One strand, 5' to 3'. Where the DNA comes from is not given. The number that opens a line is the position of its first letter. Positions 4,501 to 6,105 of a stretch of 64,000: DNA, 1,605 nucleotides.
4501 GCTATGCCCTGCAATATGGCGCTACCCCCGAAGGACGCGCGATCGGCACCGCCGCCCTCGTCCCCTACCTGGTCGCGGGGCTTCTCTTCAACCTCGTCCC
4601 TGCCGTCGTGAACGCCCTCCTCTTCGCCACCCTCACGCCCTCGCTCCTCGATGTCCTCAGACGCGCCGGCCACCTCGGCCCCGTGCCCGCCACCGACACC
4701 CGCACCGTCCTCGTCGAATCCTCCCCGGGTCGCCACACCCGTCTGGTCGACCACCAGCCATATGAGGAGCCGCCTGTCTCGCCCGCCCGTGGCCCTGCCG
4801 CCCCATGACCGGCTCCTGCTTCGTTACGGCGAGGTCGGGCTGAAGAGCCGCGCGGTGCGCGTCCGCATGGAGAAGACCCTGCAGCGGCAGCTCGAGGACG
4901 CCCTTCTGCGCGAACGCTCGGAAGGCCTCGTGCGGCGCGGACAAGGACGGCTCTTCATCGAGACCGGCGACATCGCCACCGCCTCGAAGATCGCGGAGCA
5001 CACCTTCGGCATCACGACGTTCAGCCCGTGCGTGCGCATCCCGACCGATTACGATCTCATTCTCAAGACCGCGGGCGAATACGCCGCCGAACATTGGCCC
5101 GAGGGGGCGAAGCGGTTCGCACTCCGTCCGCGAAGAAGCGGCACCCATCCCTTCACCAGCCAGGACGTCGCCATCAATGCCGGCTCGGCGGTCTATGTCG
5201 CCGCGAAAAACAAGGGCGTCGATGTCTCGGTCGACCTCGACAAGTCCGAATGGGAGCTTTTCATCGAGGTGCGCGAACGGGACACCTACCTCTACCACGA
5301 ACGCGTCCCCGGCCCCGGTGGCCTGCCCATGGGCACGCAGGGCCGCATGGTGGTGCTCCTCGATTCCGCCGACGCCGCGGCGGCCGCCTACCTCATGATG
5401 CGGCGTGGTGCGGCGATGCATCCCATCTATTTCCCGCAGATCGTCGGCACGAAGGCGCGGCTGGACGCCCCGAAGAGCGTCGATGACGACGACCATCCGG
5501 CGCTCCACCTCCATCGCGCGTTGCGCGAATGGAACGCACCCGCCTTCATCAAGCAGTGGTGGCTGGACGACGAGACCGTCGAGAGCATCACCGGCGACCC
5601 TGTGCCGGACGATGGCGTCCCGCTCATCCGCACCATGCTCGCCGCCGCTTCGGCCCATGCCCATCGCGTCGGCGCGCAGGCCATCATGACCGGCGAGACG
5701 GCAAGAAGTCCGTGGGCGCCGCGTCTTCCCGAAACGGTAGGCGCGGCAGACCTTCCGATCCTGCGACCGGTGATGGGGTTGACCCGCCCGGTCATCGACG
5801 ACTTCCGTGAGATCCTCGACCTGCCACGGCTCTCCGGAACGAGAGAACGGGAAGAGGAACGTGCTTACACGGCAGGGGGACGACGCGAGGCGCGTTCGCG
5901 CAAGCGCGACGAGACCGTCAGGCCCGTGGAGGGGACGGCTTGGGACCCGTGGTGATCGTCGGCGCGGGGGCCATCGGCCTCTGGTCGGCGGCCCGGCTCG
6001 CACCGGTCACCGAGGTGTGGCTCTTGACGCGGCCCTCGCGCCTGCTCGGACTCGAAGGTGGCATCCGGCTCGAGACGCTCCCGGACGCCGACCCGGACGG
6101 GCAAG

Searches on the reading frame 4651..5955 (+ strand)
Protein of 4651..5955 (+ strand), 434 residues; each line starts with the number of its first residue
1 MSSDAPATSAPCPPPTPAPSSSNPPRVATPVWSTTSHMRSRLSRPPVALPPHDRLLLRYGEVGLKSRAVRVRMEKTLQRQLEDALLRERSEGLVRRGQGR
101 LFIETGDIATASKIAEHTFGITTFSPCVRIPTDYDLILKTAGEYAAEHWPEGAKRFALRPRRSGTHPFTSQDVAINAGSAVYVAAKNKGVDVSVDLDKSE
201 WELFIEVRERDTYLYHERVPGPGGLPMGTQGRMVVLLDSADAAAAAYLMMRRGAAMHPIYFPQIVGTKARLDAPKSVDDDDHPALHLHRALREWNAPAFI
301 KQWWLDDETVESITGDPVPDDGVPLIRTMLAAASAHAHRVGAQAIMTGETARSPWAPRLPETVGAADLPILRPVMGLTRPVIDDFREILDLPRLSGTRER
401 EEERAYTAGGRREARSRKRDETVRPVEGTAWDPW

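Call 34: search_protein_families(library=pfam, proteins=[window:4651-5955:+], max_evalue=0.00001)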
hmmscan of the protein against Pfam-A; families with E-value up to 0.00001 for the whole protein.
window:4651-5955:+ (434 aa): 3 families
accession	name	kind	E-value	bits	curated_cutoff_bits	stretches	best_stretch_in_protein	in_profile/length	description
PF22025.1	ThiI_fer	-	3.9e-11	43.7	25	1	55-125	2-72/72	ThiI ferredoxin-like domain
PF02926.22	THUMP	-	8.2e-09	36.2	20.6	1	132-216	2-83/84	THUMP domain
PF02568.20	ThiI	-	2.5e-07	31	20.5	1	228-379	1-149/197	Thiamine biosynthesis protein (ThiI)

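Call 36: search_protein_families(library=ncbifam, proteins=[window:4651-5955:+], max_evalue=0.00001)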
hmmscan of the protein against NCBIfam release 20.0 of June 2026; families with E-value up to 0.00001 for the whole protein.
window:4651-5955:+ (434 aa): 3 families
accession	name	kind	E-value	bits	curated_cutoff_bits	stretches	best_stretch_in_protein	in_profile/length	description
TIGR00342.1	TIGR00342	equivalog_domain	1.6e-32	113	264.5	1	55-377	1-315/373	tRNA uracil 4-sulfurtransferase ThiI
NF040721.1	Trm14_Arch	equivalog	2.5e-07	30.1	280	1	94-200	29-137/370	tRNA (guanine(6)-N2)-methyltransferase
NF006222.0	PRK08349.1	subfamily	8.7e-07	29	251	0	327-380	91-147/198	hypothetical protein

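Call 41: find_homologous_proteins(query=window:4651-5955:+, max_evalue=1e-20)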
Query window:4651-5955:+ (434 aa): 83 proteins with E <= 1e-20 among 8000 candidates.
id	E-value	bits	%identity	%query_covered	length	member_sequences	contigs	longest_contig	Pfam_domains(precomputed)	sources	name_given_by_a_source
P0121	2.4e-148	513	58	90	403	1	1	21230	PF02926.23,PF02568.21,PF22025.2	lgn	-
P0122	5.1e-145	502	59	89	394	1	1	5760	PF02926.23,PF02568.21,PF22025.2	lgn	-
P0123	3.6e-133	463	56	90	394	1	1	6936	PF02926.23,PF02568.21,PF22025.2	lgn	-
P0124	8.4e-128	445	53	88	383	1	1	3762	PF02926.23,PF02568.21,PF22025.2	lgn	-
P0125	1.1e-121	425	53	89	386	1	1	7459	PF02926.23,PF02568.21,PF22025.2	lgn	-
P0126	2.2e-115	404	53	88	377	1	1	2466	PF02926.23,PF02568.21,PF22025.2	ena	-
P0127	5.2e-103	363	51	80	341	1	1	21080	PF02926.23,PF02568.21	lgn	-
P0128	5.0e-45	172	46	46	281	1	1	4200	PF02926.23,PF22025.2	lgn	-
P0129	4.4e-43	166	46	46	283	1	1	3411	PF02926.23,PF22025.2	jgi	-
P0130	1.3e-41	161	45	46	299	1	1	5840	PF02926.23,PF22025.2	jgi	jgi:thiamine biosynthesis protein ThiI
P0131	2.2e-41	160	45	46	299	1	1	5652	PF02926.23,PF22025.2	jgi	jgi:tRNA uracil 4-sulfurtransferase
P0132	7.4e-41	159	46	46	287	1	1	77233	PF02926.23,PF22025.2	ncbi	ncbi:MAG: THUMP domain-containing protein [Candidatus Thermoplasmatota archaeon]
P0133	3.3e-40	157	45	46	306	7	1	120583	PF02926.23,PF22025.2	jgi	-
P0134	6.7e-40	155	43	48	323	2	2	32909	PF02926.23,PF22025.2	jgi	jgi:thiamine biosynthesis protein ThiI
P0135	1.2e-39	155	45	46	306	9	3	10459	PF02926.23,PF22025.2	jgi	jgi:tRNA uracil 4-sulfurtransferase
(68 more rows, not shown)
